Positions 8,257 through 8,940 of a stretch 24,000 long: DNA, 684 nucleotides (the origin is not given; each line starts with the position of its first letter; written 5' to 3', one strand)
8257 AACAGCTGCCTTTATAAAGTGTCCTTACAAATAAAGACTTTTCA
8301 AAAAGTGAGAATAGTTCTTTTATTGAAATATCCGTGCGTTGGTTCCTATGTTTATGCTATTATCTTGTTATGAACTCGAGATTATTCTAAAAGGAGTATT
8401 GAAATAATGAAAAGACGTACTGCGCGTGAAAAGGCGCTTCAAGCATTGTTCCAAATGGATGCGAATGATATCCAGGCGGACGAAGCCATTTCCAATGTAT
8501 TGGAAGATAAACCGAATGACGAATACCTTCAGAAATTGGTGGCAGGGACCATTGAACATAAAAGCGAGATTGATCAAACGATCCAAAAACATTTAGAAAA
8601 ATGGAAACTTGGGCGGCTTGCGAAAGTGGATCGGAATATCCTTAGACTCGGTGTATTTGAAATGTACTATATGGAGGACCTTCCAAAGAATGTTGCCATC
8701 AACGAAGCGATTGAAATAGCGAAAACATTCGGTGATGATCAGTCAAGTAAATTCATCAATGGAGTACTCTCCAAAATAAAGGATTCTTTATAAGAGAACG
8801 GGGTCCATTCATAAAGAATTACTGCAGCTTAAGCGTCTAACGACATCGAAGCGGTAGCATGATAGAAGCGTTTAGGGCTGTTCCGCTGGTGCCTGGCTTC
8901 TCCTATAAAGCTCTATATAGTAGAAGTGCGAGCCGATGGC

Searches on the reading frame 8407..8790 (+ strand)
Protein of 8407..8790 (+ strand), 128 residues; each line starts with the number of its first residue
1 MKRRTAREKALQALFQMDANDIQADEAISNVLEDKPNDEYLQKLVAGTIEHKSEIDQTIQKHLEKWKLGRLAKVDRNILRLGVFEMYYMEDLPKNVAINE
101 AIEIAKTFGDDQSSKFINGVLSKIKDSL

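Call 10: find_encoding_contigs(protein=window:8407-8790:+, flank=4000, max_places=10)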
Protein window:8407-8790:+ (128 aa): no gene with exactly this product is on record in the collection.

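Call 13: find_homologous_proteins(query=window:8407-8790:+, max_evalue=1e-20)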
Query window:8407-8790:+ (128 aa): 3406 proteins with E <= 1e-20 among 8000 candidates; the best 120 are listed.
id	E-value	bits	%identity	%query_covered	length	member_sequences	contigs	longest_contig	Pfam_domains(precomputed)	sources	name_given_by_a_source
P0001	1.4e-75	269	100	100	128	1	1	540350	PF01029.24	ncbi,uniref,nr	ncbi:transcription antitermination factor NusB [Falsibacillus albus]|uniref:Transcription antitermin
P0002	3.7e-56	206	77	100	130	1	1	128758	PF01029.24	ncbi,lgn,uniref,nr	ncbi:transcription antitermination factor NusB [Falsibacillus pallidus]|uniref:Transcription antiter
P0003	3.9e-56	206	77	100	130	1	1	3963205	PF01029.24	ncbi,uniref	ncbi:transcription antitermination factor NusB [Falsibacillus pallidus]|uniref:transcription antiter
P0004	2.9e-50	187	69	100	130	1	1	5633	PF01029.24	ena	-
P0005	5.5e-50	186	69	99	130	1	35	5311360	PF01029.24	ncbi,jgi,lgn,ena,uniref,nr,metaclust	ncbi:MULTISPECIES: transcription antitermination factor NusB [Heyndrickxia]|jgi:N utilization substa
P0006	1.4e-49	185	68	100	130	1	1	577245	PF01029.24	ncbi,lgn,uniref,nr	ncbi:transcription antitermination factor NusB [Heyndrickxia oleronia]|uniref:Transcription antiterm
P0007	2.0e-49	185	68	100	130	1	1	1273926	PF01029.24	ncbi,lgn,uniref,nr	ncbi:transcription antitermination factor NusB [Heyndrickxia oleronia]|uniref:transcription antiterm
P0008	2.2e-49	184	68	100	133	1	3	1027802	PF01029.24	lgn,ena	-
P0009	2.7e-49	184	69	99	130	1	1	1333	PF01029.24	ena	-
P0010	8.7e-49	183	69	100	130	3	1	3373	PF01029.24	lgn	-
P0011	1.7e-48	182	68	100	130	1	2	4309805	PF01029.24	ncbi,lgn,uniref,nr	ncbi:transcription antitermination factor NusB [Heyndrickxia vini]|uniref:Transcription antiterminat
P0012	1.7e-48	182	70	98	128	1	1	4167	PF01029.24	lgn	-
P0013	2.0e-48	181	68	99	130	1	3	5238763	PF01029.24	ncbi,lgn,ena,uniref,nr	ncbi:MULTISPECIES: transcription antitermination factor NusB [Heyndrickxia]|uniref:transcription ant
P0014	2.3e-48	181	69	100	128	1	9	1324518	PF01029.24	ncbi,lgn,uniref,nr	ncbi:transcription antitermination factor NusB [Bacillus badius]|uniref:Transcription antiterminatio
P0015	3.0e-48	181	69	100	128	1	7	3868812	PF01029.24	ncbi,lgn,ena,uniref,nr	ncbi:transcription antitermination factor NusB [Pseudobacillus badius]|uniref:transcription antiterm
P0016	3.5e-48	181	68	99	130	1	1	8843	PF01029.24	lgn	-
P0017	5.2e-48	180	67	100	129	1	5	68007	PF01029.24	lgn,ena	-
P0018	6.0e-48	180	65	99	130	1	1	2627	PF01029.24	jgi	jgi:N utilization substance protein B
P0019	6.3e-48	180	66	100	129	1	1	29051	PF01029.24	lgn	-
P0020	6.6e-48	180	67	100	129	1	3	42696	PF01029.24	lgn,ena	-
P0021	1.1e-47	179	65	99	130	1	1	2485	PF01029.24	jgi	jgi:N utilization substance protein B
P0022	1.2e-47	179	65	99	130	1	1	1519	PF01029.24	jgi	jgi:transcription antitermination protein NusB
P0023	1.3e-47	179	65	100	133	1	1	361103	PF01029.24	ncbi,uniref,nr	ncbi:transcription antitermination factor NusB [Jeotgalibacillus sp. R-1-5s-1]|uniref:transcription 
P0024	1.7e-47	178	69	98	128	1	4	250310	PF01029.24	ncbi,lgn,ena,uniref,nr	ncbi:transcription antitermination factor NusB [Lederbergia galactosidilytica]|uniref:Transcription 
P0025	1.8e-47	178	69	98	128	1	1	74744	PF01029.24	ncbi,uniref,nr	ncbi:transcription antitermination factor NusB [Bacillus sp. SD088]|uniref:transcription antitermina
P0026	1.8e-47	178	69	98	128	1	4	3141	PF01029.24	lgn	-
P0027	2.0e-47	178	65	100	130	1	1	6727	PF01029.24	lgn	-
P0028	2.2e-47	178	67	100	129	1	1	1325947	PF01029.24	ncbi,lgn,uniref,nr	ncbi:transcription antitermination protein NusB [Bacillus methanolicus PB1]|uniref:Transcription ant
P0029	2.8e-47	178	65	100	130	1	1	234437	PF01029.24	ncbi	ncbi:transcription antitermination factor NusB [Heyndrickxia sporothermodurans]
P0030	3.1e-47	177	67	100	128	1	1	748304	PF01029.24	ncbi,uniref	ncbi:transcription antitermination factor NusB [Bacillus sp. Hm123]|uniref:transcription antitermina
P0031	4.1e-47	177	65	100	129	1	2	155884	PF01029.24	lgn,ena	-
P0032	4.6e-47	177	69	97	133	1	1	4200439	PF01029.24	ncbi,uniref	ncbi:transcription antitermination factor NusB [Bacillus sp. SCS-153A]|uniref:transcription antiterm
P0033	4.8e-47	177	68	98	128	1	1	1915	PF01029.24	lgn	-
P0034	4.8e-47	177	68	98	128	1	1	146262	PF01029.24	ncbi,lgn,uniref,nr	ncbi:N utilization substance protein B [Bacillus sp. J14TS2]|uniref:transcription antitermination fa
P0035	5.1e-47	177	65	100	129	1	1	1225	PF01029.24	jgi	jgi:transcription antitermination protein NusB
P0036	5.5e-47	177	65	100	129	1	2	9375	PF01029.24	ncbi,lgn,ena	-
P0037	5.8e-47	177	65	100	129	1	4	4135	PF01029.24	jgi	jgi:transcription antitermination protein NusB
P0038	5.9e-47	177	66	100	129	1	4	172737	PF01029.24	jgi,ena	-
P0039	5.9e-47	177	67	99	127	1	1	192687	PF01029.24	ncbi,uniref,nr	ncbi:transcription antitermination factor NusB [Rossellomorea aquimaris]|uniref:transcription antite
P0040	6.0e-47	177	64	100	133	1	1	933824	PF01029.24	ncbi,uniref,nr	ncbi:transcription antitermination factor NusB [Jeotgalibacillus aurantiacus]|uniref:transcription a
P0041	7.4e-47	176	64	100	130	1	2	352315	PF01029.24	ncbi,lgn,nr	ncbi:N utilization substance protein B [Heyndrickxia sporothermodurans]|nr:N utilization substance p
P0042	7.7e-47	176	66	100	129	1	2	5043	PF01029.24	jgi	jgi:transcription antitermination protein NusB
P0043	9.7e-47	176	65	100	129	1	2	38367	PF01029.24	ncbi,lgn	-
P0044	1.2e-46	176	66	100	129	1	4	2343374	PF01029.24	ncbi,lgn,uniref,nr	ncbi:transcription antitermination factor NusB [Bacillus methanolicus]|uniref:transcription antiterm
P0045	1.4e-46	175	66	100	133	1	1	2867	PF01029.24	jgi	jgi:transcription antitermination protein NusB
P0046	1.5e-46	175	62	100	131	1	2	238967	PF01029.24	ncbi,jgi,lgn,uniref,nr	ncbi:transcription antitermination factor NusB [Aeribacillus pallidus]|jgi:transcription antitermina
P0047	1.6e-46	175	67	100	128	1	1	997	PF01029.24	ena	-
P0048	1.6e-46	175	66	100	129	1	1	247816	PF01029.24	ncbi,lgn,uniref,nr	ncbi:NusB antitermination factor [Mesobacillus persicus]|uniref:Transcription antitermination protei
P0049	1.6e-46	175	65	100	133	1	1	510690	PF01029.24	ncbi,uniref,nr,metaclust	ncbi:transcription antitermination factor NusB [Jeotgalibacillus campisalis]|uniref:Transcription an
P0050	1.8e-46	175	64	100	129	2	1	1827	PF01029.24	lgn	-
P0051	1.8e-46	175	64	100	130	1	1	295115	PF01029.24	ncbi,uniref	ncbi:transcription antitermination factor NusB [Heyndrickxia sp. NPDC080065]|uniref:transcription an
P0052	1.9e-46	175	66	100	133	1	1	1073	PF01029.24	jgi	jgi:transcription antitermination protein NusB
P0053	2.1e-46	175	65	100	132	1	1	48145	PF01029.24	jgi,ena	-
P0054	2.1e-46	175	66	100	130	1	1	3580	PF01029.24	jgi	jgi:transcription antitermination protein NusB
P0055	2.2e-46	175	64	99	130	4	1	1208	PF01029.24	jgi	jgi:transcription antitermination protein NusB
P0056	2.5e-46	175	67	100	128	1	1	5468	PF01029.24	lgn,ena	-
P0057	2.5e-46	175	66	100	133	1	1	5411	PF01029.24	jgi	jgi:transcription antitermination protein NusB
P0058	2.7e-46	174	66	100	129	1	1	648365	PF01029.24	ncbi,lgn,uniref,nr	ncbi:transcription antitermination factor NusB [Mesobacillus maritimus]|uniref:Transcription antiter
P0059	2.8e-46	174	65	100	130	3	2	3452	PF01029.24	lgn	-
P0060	2.8e-46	174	64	100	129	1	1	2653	PF01029.24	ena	-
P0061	2.8e-46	174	64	100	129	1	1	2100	PF01029.24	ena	-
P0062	2.9e-46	174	65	100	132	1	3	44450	PF01029.24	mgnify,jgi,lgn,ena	mgnify:CR=1 FL=1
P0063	2.9e-46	174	62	100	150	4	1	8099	PF01029.24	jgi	jgi:transcription antitermination protein NusB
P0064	3.2e-46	174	64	100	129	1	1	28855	PF01029.24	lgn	-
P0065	3.2e-46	174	66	100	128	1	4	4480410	PF01029.24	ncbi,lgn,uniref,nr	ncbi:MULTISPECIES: transcription antitermination factor NusB [Bacillaceae]|uniref:transcription anti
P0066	3.4e-46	174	64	98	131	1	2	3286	PF01029.24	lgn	-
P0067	3.9e-46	174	64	100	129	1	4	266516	PF01029.24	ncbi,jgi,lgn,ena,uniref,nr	ncbi:transcription antitermination factor NusB [Mesobacillus maritimus]|uniref:transcription antiter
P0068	5.3e-46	174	65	98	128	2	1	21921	PF01029.24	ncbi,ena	ncbi:MAG TPA: transcription antitermination factor NusB [Bacillaceae bacterium]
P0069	6.2e-46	173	66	100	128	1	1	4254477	PF01029.24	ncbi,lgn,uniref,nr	ncbi:antitermination protein NusB [Bacillus sp. FJAT-27231]|uniref:transcription antitermination fac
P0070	6.2e-46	173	65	100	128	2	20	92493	PF01029.24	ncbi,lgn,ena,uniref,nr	ncbi:transcription antitermination factor NusB [Bacillus thermotolerans]|uniref:Transcription antite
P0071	6.2e-46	173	64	100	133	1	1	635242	PF01029.24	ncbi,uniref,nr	ncbi:transcription antitermination factor NusB [Jeotgalibacillus proteolyticus]|uniref:Transcription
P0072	6.9e-46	173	64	100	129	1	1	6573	PF01029.24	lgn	-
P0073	7.0e-46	173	64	100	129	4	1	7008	PF01029.24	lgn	-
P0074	9.0e-46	173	66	99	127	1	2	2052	PF01029.24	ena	-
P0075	9.3e-46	173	66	100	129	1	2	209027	PF01029.24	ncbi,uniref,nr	ncbi:transcription antitermination factor NusB [Bacillus sp. ISL-47]|uniref:transcription antitermin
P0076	9.3e-46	173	66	100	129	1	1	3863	PF01029.24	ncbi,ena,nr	ncbi:MAG TPA: transcription antitermination factor NusB [Chondromyces sp.]|nr:transcription antiterm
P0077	9.4e-46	173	66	100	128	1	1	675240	PF01029.24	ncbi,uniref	ncbi:transcription antitermination factor NusB [Bacillus sp. B190/17]|uniref:Transcription antitermi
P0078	1.1e-45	172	66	100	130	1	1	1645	PF01029.24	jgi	jgi:transcription antitermination protein NusB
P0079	1.3e-45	172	67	97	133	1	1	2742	PF01029.24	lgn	-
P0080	1.3e-45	172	67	97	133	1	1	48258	PF01029.24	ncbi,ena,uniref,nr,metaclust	ncbi:transcription antitermination factor NusB [Bacillus sp. SG-1]|uniref:transcription antiterminat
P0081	1.3e-45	172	66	100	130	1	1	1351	PF01029.24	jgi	jgi:transcription antitermination protein NusB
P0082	1.3e-45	172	66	100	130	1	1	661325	PF01029.24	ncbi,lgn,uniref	ncbi:transcription antitermination factor NusB [Bacillus infantis]|uniref:transcription antiterminat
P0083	1.4e-45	172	65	100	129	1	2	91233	PF01029.24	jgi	jgi:transcription antitermination protein NusB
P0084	1.5e-45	172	65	100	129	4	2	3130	PF01029.24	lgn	-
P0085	1.6e-45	172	66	100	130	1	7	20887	PF01029.24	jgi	jgi:transcription antitermination protein NusB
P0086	1.6e-45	172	65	100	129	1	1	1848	PF01029.24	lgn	-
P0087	1.6e-45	172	66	100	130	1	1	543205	PF01029.24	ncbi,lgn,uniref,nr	ncbi:transcription antitermination factor NusB [Bacillus infantis]|uniref:transcription antiterminat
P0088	1.7e-45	172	64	100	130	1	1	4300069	PF01029.24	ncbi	ncbi:transcription antitermination factor NusB [Bacillus sp. AK031]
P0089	1.8e-45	172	66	98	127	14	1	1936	PF01029.24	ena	-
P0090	2.0e-45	172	64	100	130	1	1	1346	PF01029.24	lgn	-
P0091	2.0e-45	172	66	100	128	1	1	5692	PF01029.24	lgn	-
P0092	2.1e-45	172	66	100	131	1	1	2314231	PF01029.24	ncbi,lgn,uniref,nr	ncbi:transcription antitermination factor NusB [Bacillus xiapuensis]|uniref:transcription antitermin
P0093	2.2e-45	172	66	100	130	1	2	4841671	PF01029.24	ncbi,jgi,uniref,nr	ncbi:transcription antitermination factor NusB [Bacillus infantis]|jgi:transcription antitermination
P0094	2.2e-45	172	64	100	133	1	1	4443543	PF01029.24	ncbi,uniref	ncbi:transcription antitermination factor NusB [Bacillus salacetis]|uniref:transcription antitermina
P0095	2.2e-45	172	66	100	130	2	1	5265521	PF01029.24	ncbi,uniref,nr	ncbi:antitermination protein NusB [Bacillus sp. FJAT-18017]|uniref:transcription antitermination fac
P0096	2.4e-45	171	63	98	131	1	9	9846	PF01029.24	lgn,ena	-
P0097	2.5e-45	171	65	98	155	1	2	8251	PF01029.24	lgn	-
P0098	2.7e-45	171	66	100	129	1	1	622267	PF01029.24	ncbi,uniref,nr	ncbi:transcription antitermination factor NusB [Bacillus sp. REN10]|uniref:transcription antitermina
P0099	2.7e-45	171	64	100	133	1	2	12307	PF01029.24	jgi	jgi:transcription antitermination protein NusB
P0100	2.9e-45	171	63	100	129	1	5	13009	PF01029.24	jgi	jgi:N utilization substance protein B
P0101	3.0e-45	171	64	100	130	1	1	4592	PF01029.24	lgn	-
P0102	3.1e-45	171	65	100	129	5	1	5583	PF01029.24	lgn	-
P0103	3.1e-45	171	63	98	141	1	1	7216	PF01029.24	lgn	-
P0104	3.6e-45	171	64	100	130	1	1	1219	PF01029.24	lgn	-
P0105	4.3e-45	171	64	100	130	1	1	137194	PF01029.24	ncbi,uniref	ncbi:transcription antitermination factor NusB [Bacillus sp. 2205SS5-2]|uniref:transcription antiter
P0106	4.4e-45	171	66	98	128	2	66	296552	PF01029.24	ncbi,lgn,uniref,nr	ncbi:transcription antitermination factor NusB [Lederbergia ruris]|uniref:Transcription antiterminat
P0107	4.4e-45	171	64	100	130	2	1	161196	PF01029.24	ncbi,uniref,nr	ncbi:transcription antitermination factor NusB [Heyndrickxia acidiproducens]|uniref:transcription an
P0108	5.3e-45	170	66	100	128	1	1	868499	PF01029.24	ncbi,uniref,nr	ncbi:transcription antitermination factor NusB [Pseudobacillus wudalianchiensis]|uniref:Transcriptio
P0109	5.7e-45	170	64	100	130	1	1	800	PF01029.24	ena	-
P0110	6.1e-45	170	66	99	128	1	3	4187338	PF01029.24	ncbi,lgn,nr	ncbi:transcription antitermination factor NusB [Rossellomorea sp. AcN35-11]|nr:transcription antiter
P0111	6.3e-45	170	65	100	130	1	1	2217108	PF01029.24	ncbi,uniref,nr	ncbi:transcription antitermination factor NusB [Bacillus sp. FJAT-49736]|uniref:transcription antite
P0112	6.8e-45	170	65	98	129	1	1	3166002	PF01029.24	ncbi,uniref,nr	ncbi:transcription antitermination factor NusB [Bacillus sp. FJAT-29790]|uniref:transcription antite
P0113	7.1e-45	170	61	100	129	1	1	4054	PF01029.24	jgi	jgi:N utilization substance protein B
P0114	7.3e-45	170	64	98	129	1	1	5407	PF01029.24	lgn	-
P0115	7.3e-45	170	65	99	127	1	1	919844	PF01029.24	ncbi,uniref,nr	ncbi:transcription antitermination factor NusB [Rossellomorea aquimaris]|uniref:transcription antite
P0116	7.7e-45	170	64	100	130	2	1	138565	PF01029.24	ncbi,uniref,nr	ncbi:transcription antitermination factor NusB [Bacillus sp. V33-4]|uniref:transcription antitermina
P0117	7.7e-45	170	63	100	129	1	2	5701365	PF01029.24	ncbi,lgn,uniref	ncbi:transcription antitermination factor NusB [Mesobacillus maritimus]|uniref:transcription antiter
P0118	7.9e-45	170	63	100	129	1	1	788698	PF01029.24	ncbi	ncbi:MAG: transcription antitermination factor NusB [Bacillota bacterium]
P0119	7.9e-45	170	64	100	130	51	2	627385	PF01029.24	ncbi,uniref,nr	ncbi:transcription antitermination factor NusB [Bacillus sp. ISL-35]|uniref:transcription antitermin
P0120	7.9e-45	170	65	100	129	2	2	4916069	PF01029.24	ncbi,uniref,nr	ncbi:transcription antitermination factor NusB [Cytobacillus dafuensis]|uniref:Transcription antiter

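Call 14: find_encoding_contigs(protein=P0001, flank=5000, max_places=4)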
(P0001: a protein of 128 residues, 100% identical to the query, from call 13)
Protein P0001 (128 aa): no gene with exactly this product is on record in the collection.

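Call 15: find_encoding_contigs(protein=P0003, flank=5000, max_places=4)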
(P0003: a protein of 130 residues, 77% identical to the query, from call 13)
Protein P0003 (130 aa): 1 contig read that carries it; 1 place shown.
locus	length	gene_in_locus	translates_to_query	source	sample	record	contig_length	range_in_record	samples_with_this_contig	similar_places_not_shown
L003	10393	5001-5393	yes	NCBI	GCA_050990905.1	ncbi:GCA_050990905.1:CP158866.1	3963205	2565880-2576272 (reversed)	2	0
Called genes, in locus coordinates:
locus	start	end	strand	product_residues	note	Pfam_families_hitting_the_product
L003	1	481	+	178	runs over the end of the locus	PF12685:SpoIIIAH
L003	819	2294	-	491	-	PF00015:MCPsignal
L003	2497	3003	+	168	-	PF00364:Biotin_lipoyl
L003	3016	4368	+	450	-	PF00289:Biotin_carb_N, PF02222:ATP-grasp (weak), PF02786:CPSase_L_D2, PF07478:Dala_Dala_lig_C, PF08443:RimK (weak), PF02785:Biotin_carb_C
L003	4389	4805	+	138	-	PF03780:Asp23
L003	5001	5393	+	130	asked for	PF01029:NusB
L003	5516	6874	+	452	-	PF13742:tRNA_anti_2, PF01336:tRNA_anti-codon, PF02601:Exonuc_VII_L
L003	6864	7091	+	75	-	PF02609:Exonuc_VII_S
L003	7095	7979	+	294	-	PF00348:polyprenyl_synt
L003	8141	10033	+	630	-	PF13292:DXP_synthase_N, PF02775:TPP_enzyme_C (faint), PF02779:Transket_pyr, PF02780:Transketolase_C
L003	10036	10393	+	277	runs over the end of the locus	PF01479:S4, PF01728:FtsJ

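Call 75: search_protein_families(library=pfam, proteins=[window:8407-8790:+], max_evalue=0.01)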
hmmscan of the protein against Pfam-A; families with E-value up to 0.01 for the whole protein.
window:8407-8790:+ (128 aa): 1 family
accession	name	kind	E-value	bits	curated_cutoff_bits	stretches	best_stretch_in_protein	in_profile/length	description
PF01029.23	NusB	-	4.3e-41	140.9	23.1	1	5-125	2-132/133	NusB family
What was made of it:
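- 8407..8793 (+): nusB. It is context. Pfam PF01029 (call 75).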

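Call 84: find_encoding_contigs(protein=P0002, flank=2500, max_places=2)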
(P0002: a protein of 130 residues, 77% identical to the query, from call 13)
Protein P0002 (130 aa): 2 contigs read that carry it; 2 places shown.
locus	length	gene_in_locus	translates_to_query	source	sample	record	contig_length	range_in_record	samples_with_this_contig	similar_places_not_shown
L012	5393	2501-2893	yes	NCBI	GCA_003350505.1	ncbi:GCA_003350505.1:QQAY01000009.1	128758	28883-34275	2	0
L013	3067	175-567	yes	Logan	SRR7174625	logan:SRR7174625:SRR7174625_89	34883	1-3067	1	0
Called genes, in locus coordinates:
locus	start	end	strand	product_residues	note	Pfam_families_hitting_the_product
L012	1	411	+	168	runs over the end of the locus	PF00364:Biotin_lipoyl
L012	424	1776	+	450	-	PF00289:Biotin_carb_N, PF02222:ATP-grasp (weak), PF02786:CPSase_L_D2, PF07478:Dala_Dala_lig_C, PF08443:RimK (weak), PF02785:Biotin_carb_C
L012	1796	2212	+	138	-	PF03780:Asp23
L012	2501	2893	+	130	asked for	PF01029:NusB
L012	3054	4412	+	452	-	PF13742:tRNA_anti_2, PF01336:tRNA_anti-codon, PF02601:Exonuc_VII_L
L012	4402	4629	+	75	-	PF02609:Exonuc_VII_S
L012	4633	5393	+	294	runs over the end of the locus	PF00348:polyprenyl_synt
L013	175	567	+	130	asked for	PF01029:NusB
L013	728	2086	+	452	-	PF13742:tRNA_anti_2, PF01336:tRNA_anti-codon, PF02601:Exonuc_VII_L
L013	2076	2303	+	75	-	PF02609:Exonuc_VII_S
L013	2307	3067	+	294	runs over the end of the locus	PF00348:polyprenyl_synt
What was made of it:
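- The spacer is 195 bp in F. pallidus CP158866 (call 15) and 288 bp in the other assembly, GCA_003350505 (call 84).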
